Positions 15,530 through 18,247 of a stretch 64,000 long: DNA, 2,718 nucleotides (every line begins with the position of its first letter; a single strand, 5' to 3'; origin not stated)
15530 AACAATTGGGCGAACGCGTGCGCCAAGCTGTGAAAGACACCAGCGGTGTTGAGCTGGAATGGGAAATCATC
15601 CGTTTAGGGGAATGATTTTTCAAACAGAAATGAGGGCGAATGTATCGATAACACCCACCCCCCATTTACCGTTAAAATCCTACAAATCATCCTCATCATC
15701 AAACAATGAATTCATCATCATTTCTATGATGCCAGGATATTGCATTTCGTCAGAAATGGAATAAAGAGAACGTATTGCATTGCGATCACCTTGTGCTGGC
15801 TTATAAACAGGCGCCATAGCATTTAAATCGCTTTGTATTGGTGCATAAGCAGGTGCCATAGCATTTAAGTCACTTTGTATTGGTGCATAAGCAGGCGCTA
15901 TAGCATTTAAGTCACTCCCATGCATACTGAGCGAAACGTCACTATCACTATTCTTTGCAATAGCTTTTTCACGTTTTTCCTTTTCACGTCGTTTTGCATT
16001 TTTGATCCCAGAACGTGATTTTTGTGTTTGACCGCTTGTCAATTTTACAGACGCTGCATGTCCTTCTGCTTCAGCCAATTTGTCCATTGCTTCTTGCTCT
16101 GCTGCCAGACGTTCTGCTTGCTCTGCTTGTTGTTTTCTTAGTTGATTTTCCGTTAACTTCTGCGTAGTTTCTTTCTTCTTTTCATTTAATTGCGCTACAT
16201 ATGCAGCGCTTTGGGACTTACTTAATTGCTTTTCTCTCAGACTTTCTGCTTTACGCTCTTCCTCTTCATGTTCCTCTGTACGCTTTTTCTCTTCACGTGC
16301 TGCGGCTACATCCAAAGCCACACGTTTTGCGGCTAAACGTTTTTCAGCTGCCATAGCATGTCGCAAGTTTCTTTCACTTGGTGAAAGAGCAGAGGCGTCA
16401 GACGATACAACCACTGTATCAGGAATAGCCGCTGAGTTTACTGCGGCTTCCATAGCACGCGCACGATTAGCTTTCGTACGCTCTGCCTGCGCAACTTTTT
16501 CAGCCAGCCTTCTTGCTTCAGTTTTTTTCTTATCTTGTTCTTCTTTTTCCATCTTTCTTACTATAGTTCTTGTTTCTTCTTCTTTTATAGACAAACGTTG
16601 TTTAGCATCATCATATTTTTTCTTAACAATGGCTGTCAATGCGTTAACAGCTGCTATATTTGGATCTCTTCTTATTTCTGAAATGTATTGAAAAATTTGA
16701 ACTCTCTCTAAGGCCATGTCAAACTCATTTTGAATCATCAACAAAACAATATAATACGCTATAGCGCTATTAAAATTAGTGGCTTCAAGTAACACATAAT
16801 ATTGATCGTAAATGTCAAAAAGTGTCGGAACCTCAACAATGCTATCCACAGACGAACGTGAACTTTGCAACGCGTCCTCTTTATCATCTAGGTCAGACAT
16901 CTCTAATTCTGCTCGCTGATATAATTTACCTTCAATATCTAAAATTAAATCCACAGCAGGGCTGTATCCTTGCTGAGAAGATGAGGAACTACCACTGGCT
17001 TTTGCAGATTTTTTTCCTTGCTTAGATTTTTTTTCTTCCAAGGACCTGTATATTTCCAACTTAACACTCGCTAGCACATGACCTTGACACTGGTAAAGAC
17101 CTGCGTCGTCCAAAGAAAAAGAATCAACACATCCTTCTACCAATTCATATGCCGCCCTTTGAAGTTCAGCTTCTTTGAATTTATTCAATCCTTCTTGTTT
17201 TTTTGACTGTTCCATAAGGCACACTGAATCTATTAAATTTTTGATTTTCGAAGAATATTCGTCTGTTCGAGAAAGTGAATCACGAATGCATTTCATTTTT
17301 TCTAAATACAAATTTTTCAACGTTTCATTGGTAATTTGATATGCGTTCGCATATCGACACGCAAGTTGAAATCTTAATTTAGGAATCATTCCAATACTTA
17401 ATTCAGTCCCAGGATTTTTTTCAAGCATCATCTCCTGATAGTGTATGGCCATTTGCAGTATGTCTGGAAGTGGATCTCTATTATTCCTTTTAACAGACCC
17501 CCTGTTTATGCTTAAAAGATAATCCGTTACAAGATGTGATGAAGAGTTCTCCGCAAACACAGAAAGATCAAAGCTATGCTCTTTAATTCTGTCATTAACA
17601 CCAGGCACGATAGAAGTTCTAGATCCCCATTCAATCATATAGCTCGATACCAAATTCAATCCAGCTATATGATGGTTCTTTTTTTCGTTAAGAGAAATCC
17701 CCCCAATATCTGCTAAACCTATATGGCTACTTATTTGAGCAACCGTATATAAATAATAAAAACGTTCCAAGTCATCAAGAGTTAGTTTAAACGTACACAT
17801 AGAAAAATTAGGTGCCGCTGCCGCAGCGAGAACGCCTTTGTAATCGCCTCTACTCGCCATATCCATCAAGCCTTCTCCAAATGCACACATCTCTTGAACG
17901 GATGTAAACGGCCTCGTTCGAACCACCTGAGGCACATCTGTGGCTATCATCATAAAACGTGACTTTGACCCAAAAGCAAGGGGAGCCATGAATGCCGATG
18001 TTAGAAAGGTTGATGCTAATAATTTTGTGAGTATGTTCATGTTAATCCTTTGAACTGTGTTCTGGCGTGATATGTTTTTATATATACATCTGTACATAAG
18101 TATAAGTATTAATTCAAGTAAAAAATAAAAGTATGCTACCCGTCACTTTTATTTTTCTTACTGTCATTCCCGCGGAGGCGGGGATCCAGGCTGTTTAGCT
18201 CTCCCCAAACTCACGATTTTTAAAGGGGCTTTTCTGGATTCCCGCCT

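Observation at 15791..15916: Three tandem PAM2-like (PABP MLLE-binding) motifs at the C-terminus of a secreted coiled-coil protein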

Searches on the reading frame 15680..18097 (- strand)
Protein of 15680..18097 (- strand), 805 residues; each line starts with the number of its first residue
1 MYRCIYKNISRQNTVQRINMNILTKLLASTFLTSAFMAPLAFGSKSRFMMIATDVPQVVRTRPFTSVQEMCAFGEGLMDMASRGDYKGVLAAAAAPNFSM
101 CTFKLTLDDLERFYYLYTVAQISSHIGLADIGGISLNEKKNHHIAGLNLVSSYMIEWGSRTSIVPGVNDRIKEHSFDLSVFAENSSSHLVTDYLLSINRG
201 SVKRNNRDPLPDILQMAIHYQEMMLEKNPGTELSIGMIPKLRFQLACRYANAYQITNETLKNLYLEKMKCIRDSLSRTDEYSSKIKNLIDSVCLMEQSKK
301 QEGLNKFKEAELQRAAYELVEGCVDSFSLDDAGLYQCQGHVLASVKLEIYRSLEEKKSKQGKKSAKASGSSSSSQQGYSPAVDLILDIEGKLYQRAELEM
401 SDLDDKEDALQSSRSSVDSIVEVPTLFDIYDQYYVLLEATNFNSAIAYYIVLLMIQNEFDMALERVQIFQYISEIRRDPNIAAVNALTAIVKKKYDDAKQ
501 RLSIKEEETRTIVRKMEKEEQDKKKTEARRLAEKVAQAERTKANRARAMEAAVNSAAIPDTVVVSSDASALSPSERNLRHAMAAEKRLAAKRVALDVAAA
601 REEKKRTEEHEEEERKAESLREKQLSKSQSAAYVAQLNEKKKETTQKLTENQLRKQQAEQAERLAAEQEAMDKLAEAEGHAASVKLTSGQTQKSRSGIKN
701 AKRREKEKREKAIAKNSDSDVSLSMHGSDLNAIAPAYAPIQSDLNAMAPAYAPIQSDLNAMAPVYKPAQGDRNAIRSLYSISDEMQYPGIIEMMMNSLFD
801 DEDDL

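Call 6: search_protein_families(library=pfam, proteins=[window:15680-18097:-], max_evalue=0.01)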
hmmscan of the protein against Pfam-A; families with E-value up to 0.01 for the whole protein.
window:15680-18097:- (805 aa): 0 families

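Call 10: find_related_loci(query=window:15680-18097:-, collection=genome_contigs, flank=10000)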
Query window:15680-18097:- (805 aa) in genome_contigs; peptide patterns used: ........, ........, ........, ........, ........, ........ (x = any residue, [..] = any of these).
56 stretches matched a pattern, but none encodes a relative of the query by tblastn (E <= 1e-3).

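Call 11: find_homologous_proteins(query=window:15680-18097:-, max_evalue=0.001)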
Query window:15680-18097:- (805 aa): 1 proteins with E <= 0.001 among 8000 candidates.
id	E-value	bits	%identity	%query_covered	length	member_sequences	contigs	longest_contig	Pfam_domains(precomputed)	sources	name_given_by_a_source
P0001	0.0e+0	1686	100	98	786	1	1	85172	-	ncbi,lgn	ncbi:MAG: hypothetical protein V4482_00325 [Pseudomonadota bacterium]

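Call 12: find_encoding_contigs(protein=P0001, flank=10000, max_places=5)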
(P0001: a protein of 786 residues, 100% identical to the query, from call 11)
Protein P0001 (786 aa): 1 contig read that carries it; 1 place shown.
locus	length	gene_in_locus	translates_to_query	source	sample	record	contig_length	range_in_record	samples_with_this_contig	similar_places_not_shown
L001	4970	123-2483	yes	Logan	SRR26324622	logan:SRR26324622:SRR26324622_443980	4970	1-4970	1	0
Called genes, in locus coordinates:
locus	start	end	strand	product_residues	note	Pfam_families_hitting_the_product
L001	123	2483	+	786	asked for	-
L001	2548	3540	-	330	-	PF01565:FAD_binding_4, PF02873:MurB_C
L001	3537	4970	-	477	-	?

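Call 40: search_protein_representatives(protein=window:15680-18040:-)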
Query: 786 residues. Proteins with E-value up to 0.001 (for the whole library): 7; up to 1e-10: 2; up to 1e-30: 2. The best 7 are listed.
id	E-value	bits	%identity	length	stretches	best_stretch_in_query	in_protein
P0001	0.0e+00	1686.4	100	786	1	1-786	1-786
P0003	1.7e-39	152.5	28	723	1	7-667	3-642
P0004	1.0e-07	47.5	29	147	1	9-154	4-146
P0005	4.1e-06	42.2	24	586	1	1-523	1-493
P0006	7.0e-06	41.4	34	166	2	706-760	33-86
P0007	3.6e-04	35.7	25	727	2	3-185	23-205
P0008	7.2e-04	34.7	30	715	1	7-159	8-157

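Call 42: find_encoding_contigs(protein=P0003, flank=10000, max_places=4)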
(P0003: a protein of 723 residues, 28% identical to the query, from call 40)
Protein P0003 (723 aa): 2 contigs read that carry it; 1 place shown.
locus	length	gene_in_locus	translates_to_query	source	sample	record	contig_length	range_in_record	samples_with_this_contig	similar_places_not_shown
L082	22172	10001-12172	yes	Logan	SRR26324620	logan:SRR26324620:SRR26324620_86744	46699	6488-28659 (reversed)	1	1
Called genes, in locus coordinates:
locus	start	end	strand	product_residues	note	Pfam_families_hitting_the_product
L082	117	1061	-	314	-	PF00535:Glycos_transf_2 (weak), PF11735:CAP59_mtransfer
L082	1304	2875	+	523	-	PF00852:Glyco_transf_10 (weak)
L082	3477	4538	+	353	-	PF17892:Cadherin_5 (weak), PF17963:Big_9 (weak)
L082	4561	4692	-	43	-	-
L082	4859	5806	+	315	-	PF17892:Cadherin_5 (faint), PF17963:Big_9 (faint)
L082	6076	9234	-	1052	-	-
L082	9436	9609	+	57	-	-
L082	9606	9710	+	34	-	-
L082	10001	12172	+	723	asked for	-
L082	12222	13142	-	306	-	PF01565:FAD_binding_4, PF02873:MurB_C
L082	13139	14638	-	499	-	PF01225:Mur_ligase, PF08245:Mur_ligase_M, PF02875:Mur_ligase_C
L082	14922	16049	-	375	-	PF03033:Glyco_transf_28, PF04101:Glyco_tran_28_C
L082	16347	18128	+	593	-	-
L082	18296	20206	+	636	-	PF02824:TGS, PF07973:tRNA_SAD, PF00587:tRNA-synt_2b, PF03129:HGTP_anticodon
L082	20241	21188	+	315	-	PF00698:Acyl_transf_1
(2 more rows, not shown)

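Call 43: find_encoding_contigs(protein=P0006, flank=5000, max_places=4)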
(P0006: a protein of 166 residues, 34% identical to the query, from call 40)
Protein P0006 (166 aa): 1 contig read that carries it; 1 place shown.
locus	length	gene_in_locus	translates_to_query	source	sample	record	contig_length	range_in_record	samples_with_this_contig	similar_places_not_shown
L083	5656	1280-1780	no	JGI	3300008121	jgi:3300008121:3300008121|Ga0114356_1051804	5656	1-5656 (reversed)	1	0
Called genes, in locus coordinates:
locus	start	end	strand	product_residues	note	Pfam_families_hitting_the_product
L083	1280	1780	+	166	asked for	-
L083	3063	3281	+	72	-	-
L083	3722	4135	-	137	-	-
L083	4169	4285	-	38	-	-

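Call 48: predict_structure(protein=P0001)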
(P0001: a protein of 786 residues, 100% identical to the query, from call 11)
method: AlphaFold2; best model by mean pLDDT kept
length: 786 residues; sequences in the alignment: 1
mean_pLDDT: 43.1   pTM: 0.23
mean pLDDT of the five models: 43.1, 40.1, 39.1, 38.6, 37.7
residues with pLDDT >= 90: 0; 70-90: 72; 50-70: 115; < 50: 599
segments of 3 or more residues with pLDDT < 50: 1-469, 536-541, 543-550, 667-678, 693-786
pLDDT, mean of each block of 10 residues (from residue 1): 35 34 29 31 37 43 40 36 32 35 30 29 31 31 31 31 32 34 34 40 40 36 37 34 40 37 38 35 38 39 34 35 37 41 42 34 35 34 35 33 31 32 36 38 37 38 45 52 57 74 82 79 71 48 43 57 58 67 70 70 62 60 71 73 73 66 48 43 55 40 30 36 40 38 32 31 33 37 36
secondary structure, 60 per line:
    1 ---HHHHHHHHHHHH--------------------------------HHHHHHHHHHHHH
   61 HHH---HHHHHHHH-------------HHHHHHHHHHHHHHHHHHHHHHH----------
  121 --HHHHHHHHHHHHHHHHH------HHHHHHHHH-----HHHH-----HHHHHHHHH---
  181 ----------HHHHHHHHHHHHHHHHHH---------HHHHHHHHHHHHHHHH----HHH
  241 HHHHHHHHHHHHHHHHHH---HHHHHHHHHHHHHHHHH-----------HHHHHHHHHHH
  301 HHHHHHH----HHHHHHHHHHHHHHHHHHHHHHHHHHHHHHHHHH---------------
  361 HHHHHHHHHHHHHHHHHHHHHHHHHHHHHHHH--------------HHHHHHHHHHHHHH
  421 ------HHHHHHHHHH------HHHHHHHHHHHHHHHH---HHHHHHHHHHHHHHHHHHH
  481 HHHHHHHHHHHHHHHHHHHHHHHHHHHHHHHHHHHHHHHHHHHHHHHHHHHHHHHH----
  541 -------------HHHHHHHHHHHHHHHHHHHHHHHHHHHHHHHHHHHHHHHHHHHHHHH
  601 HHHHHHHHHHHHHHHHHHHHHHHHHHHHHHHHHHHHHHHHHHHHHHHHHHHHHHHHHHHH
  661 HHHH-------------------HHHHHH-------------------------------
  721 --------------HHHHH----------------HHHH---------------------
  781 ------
elements in order (helices of 4 or more, strands of 3 or more residues): H4-15 H48-63 H67-74 H88-110 H123-139 H146-154 H160-163 H169-177 H191-208 H218-233 H238-258 H262-278 H290-307 H312-345 H361-392 H407-420 H427-436 H443-458 H462-536 H554-664 H684-689 H735-739 H756-759

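Call 52: search_protein_families(library=pfam, proteins=[P0003, P0005, P0007, P0008, P0004], max_evalue=1)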
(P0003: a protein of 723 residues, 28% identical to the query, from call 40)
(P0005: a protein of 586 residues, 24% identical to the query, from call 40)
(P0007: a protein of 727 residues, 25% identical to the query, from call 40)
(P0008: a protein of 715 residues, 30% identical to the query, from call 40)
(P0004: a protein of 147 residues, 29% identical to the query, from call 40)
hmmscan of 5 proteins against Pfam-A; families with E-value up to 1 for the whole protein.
P0003 (723 aa): 1 family
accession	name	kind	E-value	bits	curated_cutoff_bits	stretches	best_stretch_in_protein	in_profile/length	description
PF08238.18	Sel1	-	0.3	12.2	30.7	0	274-288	17-31/36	Sel1 repeat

P0005 (586 aa): 1 family
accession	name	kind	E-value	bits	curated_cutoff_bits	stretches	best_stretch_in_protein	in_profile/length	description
PF08496.15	Peptidase_S49_N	-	0.025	15.1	27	1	445-559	30-118/147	Peptidase family S49 N-terminal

P0007 (727 aa): 1 family
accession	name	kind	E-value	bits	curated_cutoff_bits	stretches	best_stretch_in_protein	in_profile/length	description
PF25141.1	PGAP1_2nd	-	0.00054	20.2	25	1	46-138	3-79/163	GPI inositol-deacylase beta-sandwich domain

P0008 (715 aa): 3 families
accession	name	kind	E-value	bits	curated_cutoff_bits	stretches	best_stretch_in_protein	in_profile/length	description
PF14257.11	DUF4349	-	0.076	12.8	27.7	1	460-515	112-167/213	Domain of unknown function (DUF4349)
PF00538.25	Linker_histone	-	0.11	13.2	22.4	1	412-459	6-54/74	linker histone H1 and H5 family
PF04513.17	Baculo_PEP_C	-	0.15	12.5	38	1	307-369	32-94/140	Baculovirus polyhedron envelope protein, PEP, C terminus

P0004 (147 aa): 1 family
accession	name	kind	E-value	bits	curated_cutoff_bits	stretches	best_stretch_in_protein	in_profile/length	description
PF24406.1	nSTAND_NTPase4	-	0.38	11.3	27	0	116-142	5-31/58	Novel STAND NTPase 4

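Call 59: find_related_loci(query=A2, collection=metagenome_contigs, flank=6000)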
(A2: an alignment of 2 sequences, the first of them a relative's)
Query A2 (786 aa) in metagenome_contigs; peptide patterns used: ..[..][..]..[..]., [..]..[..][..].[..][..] (x = any residue, [..] = any of these).
600 stretches matched a pattern, but none encodes a relative of the query by tblastn (E <= 1e-3).

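Call 71: predict_structure(alignment_id=A1)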
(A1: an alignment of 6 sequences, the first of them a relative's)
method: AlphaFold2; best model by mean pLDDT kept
length: 786 residues; sequences in the alignment: 6
mean_pLDDT: 60.9   pTM: 0.38
mean pLDDT of the five models: 60.9, 60.5, 56.7, 56.0, 55.4
residues with pLDDT >= 90: 16; 70-90: 357; 50-70: 122; < 50: 291
segments of 3 or more residues with pLDDT < 50: 1-39, 179-187, 282-366, 382-384, 395-402, 538-557, 663-687, 692-786
pLDDT, mean of each block of 10 residues (from residue 1): 40 36 29 39 81 89 87 78 78 89 89 76 84 82 80 88 82 60 44 76 81 65 82 71 84 79 81 67 42 39 33 33 38 42 36 31 47 54 50 45 60 67 61 65 82 81 70 77 75 81 82 79 76 55 34 45 64 73 80 79 74 73 73 78 78 69 42 37 48 40 28 32 38 33 27 31 32 39 36
secondary structure, 60 per line:
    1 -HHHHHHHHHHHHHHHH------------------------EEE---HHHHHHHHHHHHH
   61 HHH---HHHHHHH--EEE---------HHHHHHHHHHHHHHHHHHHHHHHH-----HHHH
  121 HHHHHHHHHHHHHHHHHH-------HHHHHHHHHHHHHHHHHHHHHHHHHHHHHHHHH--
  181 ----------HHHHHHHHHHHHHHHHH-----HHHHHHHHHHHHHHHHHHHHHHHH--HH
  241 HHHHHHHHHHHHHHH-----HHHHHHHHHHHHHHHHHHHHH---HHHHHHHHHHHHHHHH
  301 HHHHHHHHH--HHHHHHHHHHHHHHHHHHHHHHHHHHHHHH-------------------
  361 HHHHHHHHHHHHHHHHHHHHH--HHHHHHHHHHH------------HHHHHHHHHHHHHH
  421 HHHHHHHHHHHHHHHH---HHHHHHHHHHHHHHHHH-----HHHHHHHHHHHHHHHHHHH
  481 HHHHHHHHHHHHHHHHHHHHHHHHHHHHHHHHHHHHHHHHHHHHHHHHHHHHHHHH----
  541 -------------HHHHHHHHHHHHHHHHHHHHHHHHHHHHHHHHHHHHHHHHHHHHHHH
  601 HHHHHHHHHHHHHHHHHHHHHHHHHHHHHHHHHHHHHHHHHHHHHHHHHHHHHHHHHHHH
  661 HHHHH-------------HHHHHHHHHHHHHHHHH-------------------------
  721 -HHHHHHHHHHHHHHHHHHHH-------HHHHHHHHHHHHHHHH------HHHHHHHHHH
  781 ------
elements in order (helices of 4 or more, strands of 3 or more residues): H2-17 E42-44 H48-63 H67-73 E76-78 H88-111 H117-138 H146-178 H191-207 H213-236 H239-255 H261-281 H285-309 H312-341 H361-381 H384-394 H407-436 H440-456 H462-536 H554-665 H679-695 H722-741 H749-764 H771-780

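Call 73: fold_search(model_id=the predicted structure, library=pdb)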
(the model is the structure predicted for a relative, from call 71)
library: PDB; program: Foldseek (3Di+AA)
matches with E <= 10: 874; with E <= 0.001: 0
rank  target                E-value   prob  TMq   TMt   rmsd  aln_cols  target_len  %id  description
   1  5efr                  7.7e-03  0.89  0.08  0.14  17.7       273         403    9  Crystal Structure of a BamA-BamD fusion (released 2016-01-27)
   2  6u1s_A                8.1e-03  0.99  0.14  0.30  24.1       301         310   12  Cryo-EM structure of a de novo designed 16-helix transmembrane nanopore, TMHC8_R. (released 2020-08-19)
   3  9pff_M                1.1e-02  0.82  0.11  0.24  17.1       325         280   10  Min22bin20S complex (NSF-alphaSNAP-2:2 syntaxin-1a H3:SNAP-25 SN1), non-hydrolyzing, class 27 (released 2025-08-06)
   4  5bt1_A                1.5e-02  0.93  0.13  0.34  16.9       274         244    9  histone chaperone Hif1 playing with histone H2A-H2B dimer (released 2016-10-26)
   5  8q9t_E                1.5e-02  0.33  0.10  0.08  23.8       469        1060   14  CryoEM structure of a S. Cerevisiae Ski238 complex bound to RNA (released 2023-11-29)
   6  8eq8_B                1.6e-02  0.82  0.11  0.26  15.7       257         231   12  The crystal structure of 14-3-3 Beta containing 3-nitrotyrosine at position Y130 (released 2023-01-25)
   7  8qca_B                1.7e-02  0.23  0.08  0.09  22.3       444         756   14  CryoEM structure of a S. Cerevisiae Ski2387 complex in the closed state bound to RNA (released 2023-11-15)
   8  2r17_D                2.0e-02  0.84  0.12  0.26  12.7       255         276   11  Functional architecture of the retromer cargo-recognition complex (released 2007-10-30)
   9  5bt1_B                2.1e-02  1.00  0.19  0.49   8.7       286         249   10  histone chaperone Hif1 playing with histone H2A-H2B dimer (released 2016-10-26)
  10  4o46_F                2.1e-02  0.63  0.08  0.21  15.0       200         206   14  14-3-3-gamma in complex with influenza NS1 C-terminal tail phosphorylated at S228 (released 2014-04-30)
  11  4dnk_B                2.4e-02  0.82  0.11  0.26  16.4       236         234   12  Crystal structure of a tyrosine 3-monooxygenase/tryptophan 5-monooxygenase activation protein, beta polypeptide (YWHAB (released 2012-02-22)
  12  8rsv_B                2.6e-02  0.63  0.13  0.22  17.1       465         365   11  Rap from bacteriophage Phi3T in presence of pheromone RRGHTAS (released 2024-07-24)
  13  9ojz_J                2.8e-02  0.35  0.09  0.17  17.4       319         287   10  21bin20S complex (NSF-alphaSNAP-2:1 syntaxin-1a:SNAP-25), non-hydrolyzing, class 5 (released 2025-08-06)
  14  8cwy_A                3.0e-02  0.60  0.15  0.22  22.8       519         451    9  Accurate computational design of genetically encoded 3D protein crystals (released 2023-11-01)
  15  1o9c                  3.1e-02  0.41  0.09  0.20  20.3       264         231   17  Structural view of a fungal toxin acting on a 14-3-3 regulatory complex (released 2003-03-06)
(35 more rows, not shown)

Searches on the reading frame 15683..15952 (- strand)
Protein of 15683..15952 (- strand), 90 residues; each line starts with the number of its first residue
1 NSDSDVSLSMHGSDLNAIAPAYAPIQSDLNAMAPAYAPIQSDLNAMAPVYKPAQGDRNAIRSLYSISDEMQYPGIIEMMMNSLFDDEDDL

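Call 26: find_homologous_proteins(query=window:15683-15952:-, max_evalue=10)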
Query seq(90 aa): 24 candidates shared short words with the query, none scored E <= 10.
